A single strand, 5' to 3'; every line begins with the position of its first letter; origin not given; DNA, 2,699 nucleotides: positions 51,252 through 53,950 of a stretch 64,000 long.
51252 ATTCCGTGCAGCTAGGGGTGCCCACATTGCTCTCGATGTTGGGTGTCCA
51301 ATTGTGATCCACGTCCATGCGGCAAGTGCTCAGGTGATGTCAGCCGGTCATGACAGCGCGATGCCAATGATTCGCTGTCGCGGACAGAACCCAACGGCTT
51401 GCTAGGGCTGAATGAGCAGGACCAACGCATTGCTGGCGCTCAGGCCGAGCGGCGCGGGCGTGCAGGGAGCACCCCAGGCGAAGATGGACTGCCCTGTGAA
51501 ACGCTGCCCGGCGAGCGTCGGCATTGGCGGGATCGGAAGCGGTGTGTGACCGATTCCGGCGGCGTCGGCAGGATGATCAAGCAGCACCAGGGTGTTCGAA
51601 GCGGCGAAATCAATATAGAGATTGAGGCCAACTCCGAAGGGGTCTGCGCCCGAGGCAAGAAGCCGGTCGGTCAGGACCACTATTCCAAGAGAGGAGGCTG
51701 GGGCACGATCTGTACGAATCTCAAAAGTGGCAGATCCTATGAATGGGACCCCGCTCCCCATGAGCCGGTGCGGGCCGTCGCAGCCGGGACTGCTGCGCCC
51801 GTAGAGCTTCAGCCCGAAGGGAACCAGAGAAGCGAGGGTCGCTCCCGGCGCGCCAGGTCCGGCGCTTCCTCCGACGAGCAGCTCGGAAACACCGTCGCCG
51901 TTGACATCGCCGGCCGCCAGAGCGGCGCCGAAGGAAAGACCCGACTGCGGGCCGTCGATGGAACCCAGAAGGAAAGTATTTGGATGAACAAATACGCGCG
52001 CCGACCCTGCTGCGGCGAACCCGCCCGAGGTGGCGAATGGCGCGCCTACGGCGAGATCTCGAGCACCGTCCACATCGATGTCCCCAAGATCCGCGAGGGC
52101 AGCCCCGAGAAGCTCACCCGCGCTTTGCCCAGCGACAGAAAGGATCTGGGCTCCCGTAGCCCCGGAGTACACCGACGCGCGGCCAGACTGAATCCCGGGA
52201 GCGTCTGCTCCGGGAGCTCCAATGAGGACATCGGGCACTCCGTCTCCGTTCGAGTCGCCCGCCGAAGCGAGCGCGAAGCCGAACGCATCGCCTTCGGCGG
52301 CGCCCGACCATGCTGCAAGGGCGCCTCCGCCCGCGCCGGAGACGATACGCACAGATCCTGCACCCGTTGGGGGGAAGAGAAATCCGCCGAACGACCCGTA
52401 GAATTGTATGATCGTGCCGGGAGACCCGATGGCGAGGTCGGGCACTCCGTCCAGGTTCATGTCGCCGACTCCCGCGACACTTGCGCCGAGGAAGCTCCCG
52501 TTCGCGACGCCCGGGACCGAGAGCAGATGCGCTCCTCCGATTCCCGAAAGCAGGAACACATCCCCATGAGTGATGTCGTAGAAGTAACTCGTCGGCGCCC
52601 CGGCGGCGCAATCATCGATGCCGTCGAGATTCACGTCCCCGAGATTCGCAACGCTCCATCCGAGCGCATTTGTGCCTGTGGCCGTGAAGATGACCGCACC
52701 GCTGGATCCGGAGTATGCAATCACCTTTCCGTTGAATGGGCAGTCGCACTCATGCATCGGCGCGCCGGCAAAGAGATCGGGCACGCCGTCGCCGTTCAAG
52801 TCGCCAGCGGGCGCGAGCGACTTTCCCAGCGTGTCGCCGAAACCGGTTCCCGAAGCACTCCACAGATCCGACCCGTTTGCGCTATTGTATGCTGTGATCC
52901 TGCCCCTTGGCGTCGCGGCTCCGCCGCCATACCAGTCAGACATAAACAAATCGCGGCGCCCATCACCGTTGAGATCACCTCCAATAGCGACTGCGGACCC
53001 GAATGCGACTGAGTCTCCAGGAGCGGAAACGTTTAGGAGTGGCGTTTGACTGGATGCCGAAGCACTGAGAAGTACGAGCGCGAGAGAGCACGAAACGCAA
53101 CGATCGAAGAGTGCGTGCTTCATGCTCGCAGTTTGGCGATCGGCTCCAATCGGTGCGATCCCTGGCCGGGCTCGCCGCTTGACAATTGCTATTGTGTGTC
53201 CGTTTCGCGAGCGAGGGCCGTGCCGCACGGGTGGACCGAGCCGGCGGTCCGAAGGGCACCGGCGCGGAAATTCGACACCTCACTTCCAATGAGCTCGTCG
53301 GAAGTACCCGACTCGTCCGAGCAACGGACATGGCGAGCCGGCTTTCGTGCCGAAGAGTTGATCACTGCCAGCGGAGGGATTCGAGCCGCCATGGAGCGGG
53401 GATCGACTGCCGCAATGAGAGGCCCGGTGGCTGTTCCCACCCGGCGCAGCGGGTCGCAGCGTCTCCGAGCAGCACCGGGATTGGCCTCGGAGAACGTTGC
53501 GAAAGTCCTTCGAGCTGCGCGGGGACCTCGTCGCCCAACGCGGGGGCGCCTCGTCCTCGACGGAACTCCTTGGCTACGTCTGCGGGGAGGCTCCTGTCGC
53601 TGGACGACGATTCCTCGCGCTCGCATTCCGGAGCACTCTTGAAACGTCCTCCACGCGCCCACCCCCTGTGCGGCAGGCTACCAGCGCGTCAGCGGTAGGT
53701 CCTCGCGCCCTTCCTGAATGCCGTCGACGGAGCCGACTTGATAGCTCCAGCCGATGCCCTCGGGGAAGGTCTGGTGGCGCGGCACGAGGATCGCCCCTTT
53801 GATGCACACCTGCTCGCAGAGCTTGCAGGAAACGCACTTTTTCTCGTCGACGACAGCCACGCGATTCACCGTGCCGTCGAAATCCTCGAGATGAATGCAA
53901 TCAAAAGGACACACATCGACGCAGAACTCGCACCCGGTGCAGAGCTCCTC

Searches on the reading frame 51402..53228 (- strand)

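Call 35: search_protein_families(library=pfam, proteins=[window:51402-53228:-], max_evalue=0.01)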
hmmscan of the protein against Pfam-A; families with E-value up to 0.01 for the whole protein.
window:51402-53228:- (608 aa): 2 families
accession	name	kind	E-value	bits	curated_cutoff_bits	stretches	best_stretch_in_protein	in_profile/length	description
PF01839.29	FG-GAP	-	2.7e-33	113.7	22.1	6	137-159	4-25/37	FG-GAP repeat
PF13517.12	FG-GAP_3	-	9e-14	52.3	26.9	2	85-153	1-60/61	FG-GAP-like repeat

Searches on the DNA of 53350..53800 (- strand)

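Call 83: search_rna_families(source=window, start=53350, end=53800, threshold=evalue, max_evalue=10)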
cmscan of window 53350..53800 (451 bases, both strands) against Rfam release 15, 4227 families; matches with E-value up to 10: 3.
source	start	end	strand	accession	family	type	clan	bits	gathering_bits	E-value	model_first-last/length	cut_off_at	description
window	53516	53621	-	RF04026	mir-8499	Gene; miRNA;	-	20.3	100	0.18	1-77/77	no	mir-8499 microRNA precursor family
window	53483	53659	-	RF04104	MIR918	Gene; miRNA;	-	17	268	1.1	1-265/265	no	MIR918 microRNA precursor family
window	53495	53559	+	RF01756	rne-II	Cis-reg;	-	8.7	50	5.2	153-219/287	no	rne-II RNA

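Call 100: search_dna_similar(query=window:53598-53651:-, collection=plasmids, mode=distant, max_evalue=10, max_rows=10)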
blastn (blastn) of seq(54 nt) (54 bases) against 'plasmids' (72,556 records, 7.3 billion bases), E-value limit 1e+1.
Records with a match: 4; places in all: 4; records where one place covers at least 80% of the query: 0.
Best place of each record, by identity: >=99% 1; 95-99% 2; 80-90% 1.
By first word of the organism name: Variovorax 1; Ensifer 1; Burkholderia 1; Rhizobium 1.
By predicted mobility (MOB-suite, as given by PLSDB): non-mobilizable 2; conjugative 2.
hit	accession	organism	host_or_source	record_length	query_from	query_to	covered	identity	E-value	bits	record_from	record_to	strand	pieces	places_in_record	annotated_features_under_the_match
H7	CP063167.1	Variovorax paradoxus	-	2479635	27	54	52%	89.7%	4e+0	37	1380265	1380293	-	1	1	glycosyltransferase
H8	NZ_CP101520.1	Ensifer adhaerens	cell cuture,rhizosphere soil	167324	23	46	44%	95.8%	3e-1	40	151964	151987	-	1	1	dienelactone hydrolase-related enzyme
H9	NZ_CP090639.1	Burkholderia contaminans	pharmaceutical solution,pharmaceutical ...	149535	23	44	41%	95.5%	4e+0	37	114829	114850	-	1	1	H-NS histone family protein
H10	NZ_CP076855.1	Rhizobium sp. WYJ-E13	Curcuma wenyujin Y.H. Chen et C. ...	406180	24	42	35%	100.0%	4e+0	36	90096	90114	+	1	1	hypothetical protein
